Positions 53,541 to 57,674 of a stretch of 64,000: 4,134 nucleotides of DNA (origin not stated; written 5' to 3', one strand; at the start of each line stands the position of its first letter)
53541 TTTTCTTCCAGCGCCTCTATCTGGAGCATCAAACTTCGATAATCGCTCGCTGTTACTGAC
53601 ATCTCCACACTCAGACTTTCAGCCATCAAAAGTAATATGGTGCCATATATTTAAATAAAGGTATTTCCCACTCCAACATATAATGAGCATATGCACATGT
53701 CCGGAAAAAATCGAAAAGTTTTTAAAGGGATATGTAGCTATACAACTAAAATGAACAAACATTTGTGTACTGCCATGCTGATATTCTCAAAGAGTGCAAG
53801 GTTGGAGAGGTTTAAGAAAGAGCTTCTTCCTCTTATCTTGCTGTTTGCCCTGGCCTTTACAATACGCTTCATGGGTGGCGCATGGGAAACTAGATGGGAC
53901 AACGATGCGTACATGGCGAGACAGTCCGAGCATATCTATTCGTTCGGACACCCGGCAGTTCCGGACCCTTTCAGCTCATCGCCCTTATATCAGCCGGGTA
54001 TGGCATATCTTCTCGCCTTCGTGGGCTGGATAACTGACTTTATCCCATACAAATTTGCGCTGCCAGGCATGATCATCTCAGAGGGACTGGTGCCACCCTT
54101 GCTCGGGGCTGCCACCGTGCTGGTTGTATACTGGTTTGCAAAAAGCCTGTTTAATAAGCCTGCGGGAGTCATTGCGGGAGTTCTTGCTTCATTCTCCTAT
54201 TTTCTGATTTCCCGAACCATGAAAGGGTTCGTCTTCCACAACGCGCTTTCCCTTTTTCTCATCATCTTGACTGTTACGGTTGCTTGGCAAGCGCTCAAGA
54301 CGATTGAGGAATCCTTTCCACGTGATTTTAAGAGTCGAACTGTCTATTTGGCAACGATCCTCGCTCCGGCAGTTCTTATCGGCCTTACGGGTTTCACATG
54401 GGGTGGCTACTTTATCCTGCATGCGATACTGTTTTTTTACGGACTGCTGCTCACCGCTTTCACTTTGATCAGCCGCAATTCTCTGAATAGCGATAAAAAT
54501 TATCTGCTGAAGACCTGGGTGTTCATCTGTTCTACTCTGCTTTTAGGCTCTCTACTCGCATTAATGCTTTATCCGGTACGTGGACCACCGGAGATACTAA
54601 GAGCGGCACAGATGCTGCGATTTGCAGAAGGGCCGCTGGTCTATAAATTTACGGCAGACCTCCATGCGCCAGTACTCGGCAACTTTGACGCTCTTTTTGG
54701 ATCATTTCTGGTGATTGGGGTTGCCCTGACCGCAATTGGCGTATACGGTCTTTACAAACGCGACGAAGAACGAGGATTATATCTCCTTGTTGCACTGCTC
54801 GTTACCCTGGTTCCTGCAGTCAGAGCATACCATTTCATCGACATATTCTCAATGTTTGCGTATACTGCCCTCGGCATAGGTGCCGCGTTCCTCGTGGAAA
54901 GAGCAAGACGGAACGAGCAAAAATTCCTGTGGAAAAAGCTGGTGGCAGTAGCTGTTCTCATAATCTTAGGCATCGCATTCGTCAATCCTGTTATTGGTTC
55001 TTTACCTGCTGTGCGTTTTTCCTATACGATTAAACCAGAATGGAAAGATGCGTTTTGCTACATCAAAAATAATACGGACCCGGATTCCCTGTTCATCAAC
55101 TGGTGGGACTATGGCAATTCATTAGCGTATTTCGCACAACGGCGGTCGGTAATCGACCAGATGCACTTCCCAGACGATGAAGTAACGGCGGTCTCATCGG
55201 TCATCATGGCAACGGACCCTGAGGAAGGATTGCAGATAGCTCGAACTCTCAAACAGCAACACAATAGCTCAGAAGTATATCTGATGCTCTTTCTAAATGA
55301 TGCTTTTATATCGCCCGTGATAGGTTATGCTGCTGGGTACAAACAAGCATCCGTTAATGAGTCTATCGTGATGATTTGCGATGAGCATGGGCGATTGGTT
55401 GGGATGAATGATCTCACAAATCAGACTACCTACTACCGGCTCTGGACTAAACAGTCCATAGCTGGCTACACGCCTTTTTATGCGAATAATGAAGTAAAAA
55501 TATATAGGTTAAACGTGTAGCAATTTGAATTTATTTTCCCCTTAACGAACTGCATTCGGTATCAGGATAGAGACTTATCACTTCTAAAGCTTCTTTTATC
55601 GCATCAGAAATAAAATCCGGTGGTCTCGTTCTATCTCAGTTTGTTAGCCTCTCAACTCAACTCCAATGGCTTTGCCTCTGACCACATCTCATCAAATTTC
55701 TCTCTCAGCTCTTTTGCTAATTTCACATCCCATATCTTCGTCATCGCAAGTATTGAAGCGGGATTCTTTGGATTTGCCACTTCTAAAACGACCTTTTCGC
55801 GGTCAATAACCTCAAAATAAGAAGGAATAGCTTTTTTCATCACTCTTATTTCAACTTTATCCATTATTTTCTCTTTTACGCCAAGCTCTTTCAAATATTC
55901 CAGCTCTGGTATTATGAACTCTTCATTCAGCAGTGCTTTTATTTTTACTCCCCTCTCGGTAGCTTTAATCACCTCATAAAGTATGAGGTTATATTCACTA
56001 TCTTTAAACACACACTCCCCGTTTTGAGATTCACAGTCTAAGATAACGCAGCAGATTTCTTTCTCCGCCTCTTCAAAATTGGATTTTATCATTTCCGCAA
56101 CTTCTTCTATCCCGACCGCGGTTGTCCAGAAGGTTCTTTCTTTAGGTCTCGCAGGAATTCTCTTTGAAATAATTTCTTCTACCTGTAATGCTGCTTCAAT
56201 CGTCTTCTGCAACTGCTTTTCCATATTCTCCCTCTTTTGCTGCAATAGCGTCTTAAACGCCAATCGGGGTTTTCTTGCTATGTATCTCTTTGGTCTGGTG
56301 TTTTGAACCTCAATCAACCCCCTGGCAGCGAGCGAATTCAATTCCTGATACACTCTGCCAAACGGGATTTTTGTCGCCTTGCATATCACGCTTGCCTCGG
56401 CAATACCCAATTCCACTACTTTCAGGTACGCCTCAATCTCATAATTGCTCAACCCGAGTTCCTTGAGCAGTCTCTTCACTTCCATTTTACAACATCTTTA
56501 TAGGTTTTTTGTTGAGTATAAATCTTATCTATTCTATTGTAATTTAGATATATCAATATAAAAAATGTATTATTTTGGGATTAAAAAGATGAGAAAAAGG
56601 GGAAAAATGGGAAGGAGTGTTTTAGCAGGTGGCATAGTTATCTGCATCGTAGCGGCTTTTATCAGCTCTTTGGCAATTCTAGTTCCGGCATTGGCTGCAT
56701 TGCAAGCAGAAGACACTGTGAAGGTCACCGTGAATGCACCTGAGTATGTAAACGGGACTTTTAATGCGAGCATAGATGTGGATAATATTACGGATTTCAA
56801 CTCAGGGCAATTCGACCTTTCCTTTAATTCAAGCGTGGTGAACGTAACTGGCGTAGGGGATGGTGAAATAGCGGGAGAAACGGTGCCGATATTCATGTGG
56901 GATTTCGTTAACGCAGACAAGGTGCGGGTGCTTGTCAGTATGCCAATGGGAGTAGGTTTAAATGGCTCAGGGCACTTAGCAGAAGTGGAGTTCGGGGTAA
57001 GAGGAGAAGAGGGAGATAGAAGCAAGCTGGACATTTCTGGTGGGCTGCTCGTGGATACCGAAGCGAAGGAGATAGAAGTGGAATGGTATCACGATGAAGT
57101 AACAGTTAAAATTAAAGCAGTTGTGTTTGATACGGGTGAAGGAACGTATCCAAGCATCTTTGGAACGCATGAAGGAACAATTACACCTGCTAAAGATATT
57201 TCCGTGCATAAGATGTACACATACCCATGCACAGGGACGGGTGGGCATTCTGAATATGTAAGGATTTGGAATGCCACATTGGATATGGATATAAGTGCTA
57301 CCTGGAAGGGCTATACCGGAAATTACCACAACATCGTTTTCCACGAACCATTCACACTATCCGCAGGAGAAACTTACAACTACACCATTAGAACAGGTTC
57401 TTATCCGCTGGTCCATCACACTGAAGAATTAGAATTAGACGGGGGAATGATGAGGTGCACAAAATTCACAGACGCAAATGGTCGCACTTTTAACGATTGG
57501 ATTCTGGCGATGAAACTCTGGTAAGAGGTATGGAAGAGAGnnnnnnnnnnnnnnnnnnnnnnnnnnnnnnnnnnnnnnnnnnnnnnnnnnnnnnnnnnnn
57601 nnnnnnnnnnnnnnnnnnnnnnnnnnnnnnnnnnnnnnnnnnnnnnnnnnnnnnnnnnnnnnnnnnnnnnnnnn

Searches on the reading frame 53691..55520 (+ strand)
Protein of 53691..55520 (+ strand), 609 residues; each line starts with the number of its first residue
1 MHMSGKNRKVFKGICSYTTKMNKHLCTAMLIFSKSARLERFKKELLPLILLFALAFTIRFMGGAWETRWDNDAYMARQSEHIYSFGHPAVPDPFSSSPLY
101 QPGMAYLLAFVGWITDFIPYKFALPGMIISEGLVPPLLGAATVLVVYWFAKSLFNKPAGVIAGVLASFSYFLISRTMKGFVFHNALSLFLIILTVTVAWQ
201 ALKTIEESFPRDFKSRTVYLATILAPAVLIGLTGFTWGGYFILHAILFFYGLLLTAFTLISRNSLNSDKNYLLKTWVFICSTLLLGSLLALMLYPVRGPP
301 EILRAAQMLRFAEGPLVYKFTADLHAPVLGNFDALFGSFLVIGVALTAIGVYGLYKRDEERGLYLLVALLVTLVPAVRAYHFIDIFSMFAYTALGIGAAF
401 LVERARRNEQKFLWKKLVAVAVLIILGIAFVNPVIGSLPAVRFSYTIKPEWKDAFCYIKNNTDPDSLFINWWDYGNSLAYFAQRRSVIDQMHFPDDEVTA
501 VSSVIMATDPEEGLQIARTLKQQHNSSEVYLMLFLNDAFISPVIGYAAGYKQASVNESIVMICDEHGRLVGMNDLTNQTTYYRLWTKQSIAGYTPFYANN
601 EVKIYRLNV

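Call 3: search_protein_families(library=pfam, proteins=[window:53691-55520:+], max_evalue=0.1)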
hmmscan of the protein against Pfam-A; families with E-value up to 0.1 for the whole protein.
window:53691-55520:+ (609 aa): 4 families
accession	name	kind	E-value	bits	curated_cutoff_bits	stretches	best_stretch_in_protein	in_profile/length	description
PF02516.20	STT3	-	2.6e-11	44.1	24.5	1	74-429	36-344/405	Oligosaccharyl transferase STT3, N-terminal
PF21436.2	STT3-PglB_core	-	1.5e-05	26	23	1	466-522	3-58/131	STT3/PglB/AglB core domain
PF22627.1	AglB_core-like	-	0.00042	21.1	27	1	452-516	28-95/111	AglB core domain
PF20604.3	DUF6798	-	0.047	13.9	26.9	1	450-497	2-48/61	Domain of unknown function (DUF6798)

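Call 71: search_protein_families(library=ncbifam, proteins=[window:53691-55520:+], max_evalue=0.00001)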
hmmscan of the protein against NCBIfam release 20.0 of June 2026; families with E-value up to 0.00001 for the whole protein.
window:53691-55520:+ (609 aa): 1 family
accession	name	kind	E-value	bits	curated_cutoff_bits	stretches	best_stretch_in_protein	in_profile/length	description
TIGR04154.1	archaeo_STT3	subfamily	2.4e-19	69.2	450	1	127-263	94-234/831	oligosaccharyl transferase, archaeosortase A system-associated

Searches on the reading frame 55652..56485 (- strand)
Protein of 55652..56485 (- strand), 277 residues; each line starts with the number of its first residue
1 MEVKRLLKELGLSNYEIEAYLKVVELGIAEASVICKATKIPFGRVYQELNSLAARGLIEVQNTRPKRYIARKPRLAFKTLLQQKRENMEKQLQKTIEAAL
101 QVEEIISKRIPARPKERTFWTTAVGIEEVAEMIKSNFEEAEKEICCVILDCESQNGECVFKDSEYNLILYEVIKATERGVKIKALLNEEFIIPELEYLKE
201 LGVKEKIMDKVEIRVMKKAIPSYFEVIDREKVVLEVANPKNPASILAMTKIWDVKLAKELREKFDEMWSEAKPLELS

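Call 3: search_protein_families(library=pfam, proteins=[window:55652-56485:-], max_evalue=0.1)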
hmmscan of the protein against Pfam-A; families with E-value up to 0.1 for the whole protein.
window:55652-56485:- (277 aa): 4 families
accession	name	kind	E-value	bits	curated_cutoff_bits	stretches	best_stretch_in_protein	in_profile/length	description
PF24217.1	DUF7436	-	1.6e-23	83.7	34.2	1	114-274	1-153/153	Family of unknown function (DUF7436)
PF01978.25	TrmB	-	4e-16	59.1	25.6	1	7-73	1-67/68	Sugar-specific transcriptional regulator TrmB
PF13091.12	PLDc_2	-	0.0016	18.8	27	1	168-268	25-132/132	PLD-like domain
PF23209.2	IDM1_C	-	0.019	15.5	33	1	79-139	65-125/140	Increased DNA methylation 1, C-terminal domain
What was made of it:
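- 55652..56485 (-): Divergently transcribed TrmB-family regulator (TrmB HTH plus DUF7436); a candidate regulator of the cassette. Pfam TrmB 59 bits and DUF7436 84 bits (call 3).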

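Call 71: search_protein_families(library=ncbifam, proteins=[window:55652-56485:-], max_evalue=0.00001)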
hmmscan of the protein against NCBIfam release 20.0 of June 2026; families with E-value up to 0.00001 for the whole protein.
window:55652-56485:- (277 aa): 4 families
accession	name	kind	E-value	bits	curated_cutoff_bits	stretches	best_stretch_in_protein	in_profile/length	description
NF047392.1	TransRegTrmBHalo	equivalog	2.2e-16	59.8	500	1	3-100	9-105/349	HTH-type sugar sensing transcriptional regulator TrmB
NF040851.1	tran_reg_TrmB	equivalog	1.8e-14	53.6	600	1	2-148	6-139/338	HTH-type sugar-sensing transcriptional regulator TrmB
NF047390.1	TransRegTrmBL1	equivalog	7.1e-12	44.9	650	1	2-97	5-99/341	HTH-type sugar sensing transcriptional regulator TrmBL1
NF041141.1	tran_reg_TrmBL2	equivalog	2.7e-09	36.9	530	1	6-272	10-262/264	HTH-type transcriptional regulator TrmBL2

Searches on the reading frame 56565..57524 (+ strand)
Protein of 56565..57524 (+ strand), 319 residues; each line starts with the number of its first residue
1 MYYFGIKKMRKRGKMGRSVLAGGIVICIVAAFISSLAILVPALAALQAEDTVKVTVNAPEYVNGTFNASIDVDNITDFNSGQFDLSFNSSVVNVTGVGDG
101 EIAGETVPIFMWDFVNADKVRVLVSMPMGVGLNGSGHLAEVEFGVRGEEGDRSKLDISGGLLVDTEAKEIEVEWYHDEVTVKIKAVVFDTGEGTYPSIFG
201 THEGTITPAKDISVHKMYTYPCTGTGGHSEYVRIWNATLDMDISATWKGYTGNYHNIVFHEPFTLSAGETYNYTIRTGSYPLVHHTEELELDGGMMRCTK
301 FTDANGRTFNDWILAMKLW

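Call 3: search_protein_families(library=pfam, proteins=[window:56565-57524:+], max_evalue=0.1)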
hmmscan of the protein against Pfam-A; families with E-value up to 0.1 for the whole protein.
window:56565-57524:+ (319 aa): 1 family
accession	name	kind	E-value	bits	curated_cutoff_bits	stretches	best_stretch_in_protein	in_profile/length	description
PF00963.24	Cohesin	-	1.3e-05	25.8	24.1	1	55-171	6-129/139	Cohesin domain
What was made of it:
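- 56565..57524 (+): First cassette gene: signal peptide, one cohesin (aa 52-181; nt 56718-57107), then an uncharacterised C-terminal module found mostly in ANME-1 (aa 185-319; nt 57117-57521). No PGF-CTERM. Pfam Cohesin 25.8 bits against 24.1 (call 3).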

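Call 4: search_protein_families(library=ncbifam, proteins=[window:56565-57524:+], max_evalue=0.1)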
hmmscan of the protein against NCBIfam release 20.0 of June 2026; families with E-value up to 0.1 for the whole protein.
window:56565-57524:+ (319 aa): 0 families

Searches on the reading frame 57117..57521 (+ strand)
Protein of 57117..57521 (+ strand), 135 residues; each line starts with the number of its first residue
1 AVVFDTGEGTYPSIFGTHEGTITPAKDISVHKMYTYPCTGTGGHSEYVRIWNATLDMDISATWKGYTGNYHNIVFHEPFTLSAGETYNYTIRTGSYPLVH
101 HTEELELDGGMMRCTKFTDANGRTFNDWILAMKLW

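Call 65: find_homologous_proteins(query=window:57117-57521:+, max_evalue=0.001)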
Query window:57117-57521:+ (135 aa): 115 proteins with E <= 0.001 among 117 candidates.
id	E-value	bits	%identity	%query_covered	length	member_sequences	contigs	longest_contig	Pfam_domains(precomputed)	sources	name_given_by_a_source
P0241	1.9e-63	231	73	100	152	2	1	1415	-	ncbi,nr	ncbi:MAG TPA: hypothetical protein C5S37_11740, partial [Methanophagales archaeon]|nr:hypothetical p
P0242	4.0e-59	217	72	98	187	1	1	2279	-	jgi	jgi:hypothetical protein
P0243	1.0e-56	209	68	99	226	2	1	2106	-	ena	-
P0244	2.9e-55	204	67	99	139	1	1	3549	-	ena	-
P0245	3.1e-53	197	63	99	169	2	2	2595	PF00801.27,PF18911.7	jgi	-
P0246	5.5e-52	193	64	97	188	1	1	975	-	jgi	-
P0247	1.1e-51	192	62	98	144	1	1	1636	-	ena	-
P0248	1.3e-51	192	62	99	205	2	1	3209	-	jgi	-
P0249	7.1e-51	190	62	99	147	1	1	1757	-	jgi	jgi:hypothetical protein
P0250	1.3e-50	189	60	100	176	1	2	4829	-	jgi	-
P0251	7.3e-50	187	59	99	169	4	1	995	PF18911.7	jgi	-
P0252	1.3e-49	186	61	97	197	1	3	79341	-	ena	-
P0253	3.8e-49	184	62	98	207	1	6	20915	-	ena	-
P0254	4.1e-49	184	62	99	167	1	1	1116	-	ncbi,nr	ncbi:MAG: hypothetical protein KAT65_29000 [Methanophagales archaeon]|nr:hypothetical protein [Metha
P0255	5.8e-49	184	60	99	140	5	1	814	-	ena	-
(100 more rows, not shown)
